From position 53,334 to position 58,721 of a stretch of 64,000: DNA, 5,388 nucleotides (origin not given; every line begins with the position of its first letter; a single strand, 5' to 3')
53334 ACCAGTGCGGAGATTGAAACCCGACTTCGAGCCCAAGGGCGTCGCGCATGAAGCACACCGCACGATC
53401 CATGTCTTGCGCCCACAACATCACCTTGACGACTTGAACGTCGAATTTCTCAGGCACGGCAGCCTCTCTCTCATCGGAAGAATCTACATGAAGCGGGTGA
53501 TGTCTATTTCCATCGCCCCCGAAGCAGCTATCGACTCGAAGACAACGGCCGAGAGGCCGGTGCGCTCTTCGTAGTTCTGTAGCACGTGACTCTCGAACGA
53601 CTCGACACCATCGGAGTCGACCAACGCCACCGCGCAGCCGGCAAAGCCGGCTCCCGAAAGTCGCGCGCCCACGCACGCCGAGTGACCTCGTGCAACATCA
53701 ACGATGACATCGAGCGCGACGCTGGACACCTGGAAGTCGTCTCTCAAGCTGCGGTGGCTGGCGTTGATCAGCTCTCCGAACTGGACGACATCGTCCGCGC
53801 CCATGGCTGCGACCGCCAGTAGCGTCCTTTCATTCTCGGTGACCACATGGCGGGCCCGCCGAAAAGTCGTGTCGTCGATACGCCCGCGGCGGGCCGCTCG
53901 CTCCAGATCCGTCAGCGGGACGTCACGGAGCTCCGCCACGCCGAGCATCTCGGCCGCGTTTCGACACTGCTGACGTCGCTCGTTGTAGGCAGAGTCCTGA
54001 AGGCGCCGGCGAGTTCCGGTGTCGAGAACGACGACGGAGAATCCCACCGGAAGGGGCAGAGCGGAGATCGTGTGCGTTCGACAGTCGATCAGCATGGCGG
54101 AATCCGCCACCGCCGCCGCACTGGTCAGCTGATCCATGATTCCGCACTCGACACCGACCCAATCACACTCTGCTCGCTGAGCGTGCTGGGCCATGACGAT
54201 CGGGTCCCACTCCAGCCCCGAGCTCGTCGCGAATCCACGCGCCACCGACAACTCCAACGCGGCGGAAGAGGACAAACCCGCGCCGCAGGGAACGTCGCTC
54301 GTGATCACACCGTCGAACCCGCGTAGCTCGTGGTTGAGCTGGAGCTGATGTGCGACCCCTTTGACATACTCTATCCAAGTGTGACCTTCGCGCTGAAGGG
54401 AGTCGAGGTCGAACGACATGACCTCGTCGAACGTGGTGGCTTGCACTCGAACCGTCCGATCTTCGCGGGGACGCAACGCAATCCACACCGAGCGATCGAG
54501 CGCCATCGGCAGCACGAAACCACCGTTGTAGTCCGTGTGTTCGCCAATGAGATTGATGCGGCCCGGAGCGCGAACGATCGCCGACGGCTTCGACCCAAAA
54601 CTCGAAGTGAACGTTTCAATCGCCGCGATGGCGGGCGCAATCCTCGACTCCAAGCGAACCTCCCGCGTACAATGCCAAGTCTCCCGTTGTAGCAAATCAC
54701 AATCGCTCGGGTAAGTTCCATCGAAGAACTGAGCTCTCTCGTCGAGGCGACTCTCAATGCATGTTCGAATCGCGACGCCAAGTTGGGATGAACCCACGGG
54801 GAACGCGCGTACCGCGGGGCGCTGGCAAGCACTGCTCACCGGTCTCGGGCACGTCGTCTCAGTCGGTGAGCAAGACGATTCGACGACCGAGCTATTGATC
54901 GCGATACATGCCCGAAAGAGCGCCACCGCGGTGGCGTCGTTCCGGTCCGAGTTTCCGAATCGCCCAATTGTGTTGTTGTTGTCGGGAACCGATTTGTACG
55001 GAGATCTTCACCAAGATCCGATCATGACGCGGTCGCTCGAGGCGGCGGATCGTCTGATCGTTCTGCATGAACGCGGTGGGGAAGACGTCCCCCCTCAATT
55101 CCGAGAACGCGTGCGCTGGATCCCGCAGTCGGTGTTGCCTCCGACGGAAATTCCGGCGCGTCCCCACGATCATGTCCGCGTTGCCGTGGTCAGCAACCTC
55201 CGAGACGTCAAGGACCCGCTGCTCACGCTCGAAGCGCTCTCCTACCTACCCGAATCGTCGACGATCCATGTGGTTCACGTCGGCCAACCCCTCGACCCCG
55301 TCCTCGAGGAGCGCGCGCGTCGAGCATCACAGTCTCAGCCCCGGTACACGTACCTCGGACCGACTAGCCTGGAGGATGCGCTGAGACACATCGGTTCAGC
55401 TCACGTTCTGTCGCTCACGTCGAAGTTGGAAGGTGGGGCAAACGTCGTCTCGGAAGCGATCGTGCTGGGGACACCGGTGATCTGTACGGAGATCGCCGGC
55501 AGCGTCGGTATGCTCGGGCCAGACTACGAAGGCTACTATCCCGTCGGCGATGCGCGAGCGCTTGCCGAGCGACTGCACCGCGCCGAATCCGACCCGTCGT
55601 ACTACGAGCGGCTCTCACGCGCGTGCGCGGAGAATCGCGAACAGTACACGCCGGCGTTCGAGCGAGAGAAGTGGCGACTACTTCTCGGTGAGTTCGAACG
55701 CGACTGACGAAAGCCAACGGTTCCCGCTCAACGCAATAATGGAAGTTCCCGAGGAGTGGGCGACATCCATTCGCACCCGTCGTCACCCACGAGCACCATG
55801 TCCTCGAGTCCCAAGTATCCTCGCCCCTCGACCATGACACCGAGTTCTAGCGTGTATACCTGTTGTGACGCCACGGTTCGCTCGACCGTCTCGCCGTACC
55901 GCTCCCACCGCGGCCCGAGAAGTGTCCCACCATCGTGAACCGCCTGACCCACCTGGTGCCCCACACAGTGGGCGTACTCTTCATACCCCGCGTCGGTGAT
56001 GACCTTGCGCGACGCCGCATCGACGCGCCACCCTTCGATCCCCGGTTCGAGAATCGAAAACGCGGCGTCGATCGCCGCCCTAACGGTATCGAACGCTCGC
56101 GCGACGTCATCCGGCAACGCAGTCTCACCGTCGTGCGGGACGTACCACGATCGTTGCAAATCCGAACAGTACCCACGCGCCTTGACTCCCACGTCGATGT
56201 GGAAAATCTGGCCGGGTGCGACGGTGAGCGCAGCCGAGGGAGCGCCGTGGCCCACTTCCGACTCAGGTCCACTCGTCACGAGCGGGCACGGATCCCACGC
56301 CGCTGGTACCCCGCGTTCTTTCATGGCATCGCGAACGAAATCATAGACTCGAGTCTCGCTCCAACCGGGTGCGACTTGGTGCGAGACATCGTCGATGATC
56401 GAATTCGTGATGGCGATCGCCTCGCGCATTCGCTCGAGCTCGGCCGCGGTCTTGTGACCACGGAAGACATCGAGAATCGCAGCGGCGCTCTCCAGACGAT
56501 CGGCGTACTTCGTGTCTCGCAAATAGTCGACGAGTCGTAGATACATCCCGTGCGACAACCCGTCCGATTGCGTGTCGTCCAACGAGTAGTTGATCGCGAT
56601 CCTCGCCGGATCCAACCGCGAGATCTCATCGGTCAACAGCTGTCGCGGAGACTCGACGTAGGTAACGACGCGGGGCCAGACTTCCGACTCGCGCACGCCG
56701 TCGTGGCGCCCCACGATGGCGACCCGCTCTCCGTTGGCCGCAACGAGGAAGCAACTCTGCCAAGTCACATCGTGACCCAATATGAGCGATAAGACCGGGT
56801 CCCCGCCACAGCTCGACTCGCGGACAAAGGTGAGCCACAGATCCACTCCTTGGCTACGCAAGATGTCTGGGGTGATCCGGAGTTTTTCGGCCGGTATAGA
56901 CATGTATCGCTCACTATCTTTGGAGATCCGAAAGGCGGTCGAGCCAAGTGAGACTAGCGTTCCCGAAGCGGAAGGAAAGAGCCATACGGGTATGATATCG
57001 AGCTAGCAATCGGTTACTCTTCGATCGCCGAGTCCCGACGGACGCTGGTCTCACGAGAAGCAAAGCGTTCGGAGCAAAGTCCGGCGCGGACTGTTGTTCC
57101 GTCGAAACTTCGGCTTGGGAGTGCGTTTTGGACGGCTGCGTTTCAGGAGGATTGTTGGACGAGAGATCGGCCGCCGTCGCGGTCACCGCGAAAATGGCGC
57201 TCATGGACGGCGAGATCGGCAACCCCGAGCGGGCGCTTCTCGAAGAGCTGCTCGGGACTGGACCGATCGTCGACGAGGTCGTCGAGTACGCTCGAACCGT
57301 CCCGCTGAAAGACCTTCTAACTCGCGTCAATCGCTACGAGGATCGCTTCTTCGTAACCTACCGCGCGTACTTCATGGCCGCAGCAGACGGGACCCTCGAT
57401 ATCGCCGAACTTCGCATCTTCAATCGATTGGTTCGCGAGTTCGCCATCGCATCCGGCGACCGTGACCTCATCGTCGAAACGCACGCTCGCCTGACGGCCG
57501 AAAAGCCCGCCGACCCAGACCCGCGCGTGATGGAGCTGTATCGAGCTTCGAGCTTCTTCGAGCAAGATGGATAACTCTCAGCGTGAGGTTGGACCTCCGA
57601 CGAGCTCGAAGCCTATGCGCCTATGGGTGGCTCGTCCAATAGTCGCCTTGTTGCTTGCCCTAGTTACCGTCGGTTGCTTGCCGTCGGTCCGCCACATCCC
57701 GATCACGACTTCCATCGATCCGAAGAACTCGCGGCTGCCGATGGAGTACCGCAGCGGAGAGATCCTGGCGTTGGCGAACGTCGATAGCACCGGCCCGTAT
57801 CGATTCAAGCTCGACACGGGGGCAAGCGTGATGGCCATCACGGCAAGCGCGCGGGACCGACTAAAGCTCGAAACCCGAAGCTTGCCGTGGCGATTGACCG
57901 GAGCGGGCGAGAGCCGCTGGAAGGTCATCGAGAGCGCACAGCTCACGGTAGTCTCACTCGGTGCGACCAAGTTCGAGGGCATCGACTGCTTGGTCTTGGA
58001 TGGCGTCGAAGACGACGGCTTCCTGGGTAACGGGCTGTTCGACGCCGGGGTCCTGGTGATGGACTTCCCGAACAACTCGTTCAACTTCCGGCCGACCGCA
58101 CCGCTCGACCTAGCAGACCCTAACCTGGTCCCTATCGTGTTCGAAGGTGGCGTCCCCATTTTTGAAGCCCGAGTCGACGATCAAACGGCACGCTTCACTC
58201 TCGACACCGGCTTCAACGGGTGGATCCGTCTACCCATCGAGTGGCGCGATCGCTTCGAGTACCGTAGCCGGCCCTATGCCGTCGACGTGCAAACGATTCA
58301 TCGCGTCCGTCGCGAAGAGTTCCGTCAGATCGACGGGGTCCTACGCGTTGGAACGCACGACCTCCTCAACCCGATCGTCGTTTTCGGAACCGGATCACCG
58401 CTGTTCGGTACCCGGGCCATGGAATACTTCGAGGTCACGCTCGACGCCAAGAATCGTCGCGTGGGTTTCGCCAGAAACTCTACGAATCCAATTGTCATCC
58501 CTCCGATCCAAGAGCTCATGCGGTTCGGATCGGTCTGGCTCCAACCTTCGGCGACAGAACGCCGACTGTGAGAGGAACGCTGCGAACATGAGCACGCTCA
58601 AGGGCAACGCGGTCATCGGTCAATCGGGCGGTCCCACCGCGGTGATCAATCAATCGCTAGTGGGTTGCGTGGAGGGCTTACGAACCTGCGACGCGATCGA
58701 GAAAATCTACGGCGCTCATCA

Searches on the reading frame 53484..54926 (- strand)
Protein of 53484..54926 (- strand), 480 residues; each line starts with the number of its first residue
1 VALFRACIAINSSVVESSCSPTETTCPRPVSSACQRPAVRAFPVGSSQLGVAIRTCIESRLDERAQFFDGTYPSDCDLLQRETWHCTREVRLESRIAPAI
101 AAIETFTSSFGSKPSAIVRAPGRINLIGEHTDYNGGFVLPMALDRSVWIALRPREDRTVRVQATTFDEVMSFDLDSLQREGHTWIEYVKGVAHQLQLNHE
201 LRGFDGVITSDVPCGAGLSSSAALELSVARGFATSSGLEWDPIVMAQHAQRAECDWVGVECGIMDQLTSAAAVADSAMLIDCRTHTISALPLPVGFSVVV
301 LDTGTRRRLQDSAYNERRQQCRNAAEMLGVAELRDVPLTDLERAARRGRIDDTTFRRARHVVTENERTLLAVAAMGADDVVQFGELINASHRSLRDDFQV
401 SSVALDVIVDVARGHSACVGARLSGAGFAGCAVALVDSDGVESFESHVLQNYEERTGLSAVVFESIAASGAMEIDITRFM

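Call 71: search_protein_families(library=pfam, proteins=[window:53484-54926:-], max_evalue=0.001)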
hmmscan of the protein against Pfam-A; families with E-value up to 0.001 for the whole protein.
window:53484-54926:- (480 aa): 3 families
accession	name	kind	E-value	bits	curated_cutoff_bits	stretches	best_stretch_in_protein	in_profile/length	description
PF10509.15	GalKase_gal_bdg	-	6.4e-24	83.7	23.1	1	104-153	1-49/49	Galactokinase galactose-binding signature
PF00288.32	GHMP_kinases_N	-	1.3e-13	51.4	22.3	1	187-270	2-84/87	GHMP kinases N terminal domain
PF08544.19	GHMP_kinases_C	-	7.1e-05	23.6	21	1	373-451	3-82/85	GHMP kinases C terminal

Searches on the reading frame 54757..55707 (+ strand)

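Call 71: search_protein_families(library=pfam, proteins=[window:54757-55707:+], max_evalue=0.001)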
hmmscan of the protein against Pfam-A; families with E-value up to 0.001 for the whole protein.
window:54757-55707:+ (316 aa): 2 families
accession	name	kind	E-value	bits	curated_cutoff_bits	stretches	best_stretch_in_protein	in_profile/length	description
PF00534.26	Glycos_transf_1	-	3.6e-14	53.1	26.4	1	135-289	11-168/172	Glycosyl transferases group 1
PF13692.12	Glyco_trans_1_4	-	2e-11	44.7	27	1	141-276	3-139/142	Glycosyl transferases group 1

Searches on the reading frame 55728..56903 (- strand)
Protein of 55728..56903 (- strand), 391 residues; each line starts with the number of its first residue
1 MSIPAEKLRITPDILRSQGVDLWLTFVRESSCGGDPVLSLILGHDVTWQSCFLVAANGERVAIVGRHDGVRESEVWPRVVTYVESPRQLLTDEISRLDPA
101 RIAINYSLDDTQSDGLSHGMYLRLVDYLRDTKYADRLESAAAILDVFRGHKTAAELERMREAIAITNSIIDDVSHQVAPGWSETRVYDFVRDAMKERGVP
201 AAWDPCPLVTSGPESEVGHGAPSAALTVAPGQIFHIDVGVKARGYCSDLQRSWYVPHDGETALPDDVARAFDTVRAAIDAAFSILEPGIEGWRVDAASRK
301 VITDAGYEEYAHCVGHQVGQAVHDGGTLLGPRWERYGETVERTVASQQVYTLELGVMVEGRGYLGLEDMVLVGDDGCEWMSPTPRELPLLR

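Call 71: search_protein_families(library=pfam, proteins=[window:55728-56903:-], max_evalue=0.001)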
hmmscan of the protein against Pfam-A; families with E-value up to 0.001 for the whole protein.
window:55728-56903:- (391 aa): 1 family
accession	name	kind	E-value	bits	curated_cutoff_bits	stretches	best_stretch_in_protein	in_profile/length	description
PF00557.29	Peptidase_M24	-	1.3e-37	130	23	1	157-373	1-207/208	Metallopeptidase family M24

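Call 96: find_homologous_proteins(query=window:55728-56903:-, max_evalue=1e-40)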
Query window:55728-56903:- (391 aa): 2845 proteins with E <= 1e-40 among 8000 candidates; the best 120 are listed.
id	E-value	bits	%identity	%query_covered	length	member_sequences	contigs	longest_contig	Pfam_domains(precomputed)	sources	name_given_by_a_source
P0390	4.5e-264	894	100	100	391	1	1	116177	PF00557.30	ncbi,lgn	-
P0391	3.8e-167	574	66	100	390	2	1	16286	PF00557.30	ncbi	ncbi:MAG: Xaa-Pro peptidase family protein [Planctomycetota bacterium]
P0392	6.6e-136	472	55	99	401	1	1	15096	PF00557.30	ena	-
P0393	6.6e-135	468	54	98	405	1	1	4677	PF00557.30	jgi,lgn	jgi:Xaa-Pro aminopeptidase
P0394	5.7e-134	465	54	99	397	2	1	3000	PF00557.30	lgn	-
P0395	7.6e-132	458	55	99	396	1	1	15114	PF00557.30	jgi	jgi:Xaa-Pro aminopeptidase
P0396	6.1e-131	455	53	99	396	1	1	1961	PF00557.30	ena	-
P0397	4.0e-130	453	54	99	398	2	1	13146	PF00557.30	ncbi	-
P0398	4.4e-130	452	54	99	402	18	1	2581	PF00557.30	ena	-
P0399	1.4e-129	451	53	99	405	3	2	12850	PF00557.30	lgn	-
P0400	1.8e-129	450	53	99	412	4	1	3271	PF00557.30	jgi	-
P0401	2.1e-129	450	53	100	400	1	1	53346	PF00557.30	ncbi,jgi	ncbi:MAG: M24 family metallopeptidase [Planctomycetota bacterium]|jgi:Xaa-Pro aminopeptidase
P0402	3.5e-129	449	53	100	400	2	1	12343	PF00557.30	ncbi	ncbi:MAG: M24 family metallopeptidase [Planctomycetota bacterium]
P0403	3.8e-129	449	55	99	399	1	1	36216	PF00557.30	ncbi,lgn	-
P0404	4.5e-129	449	53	99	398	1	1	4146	PF00557.30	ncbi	-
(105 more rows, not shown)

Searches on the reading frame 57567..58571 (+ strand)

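Call 71: search_protein_families(library=pfam, proteins=[window:57567-58571:+], max_evalue=0.001)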
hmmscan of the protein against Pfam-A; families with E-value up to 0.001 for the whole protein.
window:57567-58571:+ (334 aa): 2 families
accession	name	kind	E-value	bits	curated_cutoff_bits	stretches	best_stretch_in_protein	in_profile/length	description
PF13650.11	Asp_protease_2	-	1.4e-16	61.4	24.3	1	71-155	4-88/90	Aspartyl protease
PF13975.11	gag-asp_proteas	-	1.6e-09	38.7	28.2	1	77-155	9-87/92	gag-polyprotein putative aspartyl protease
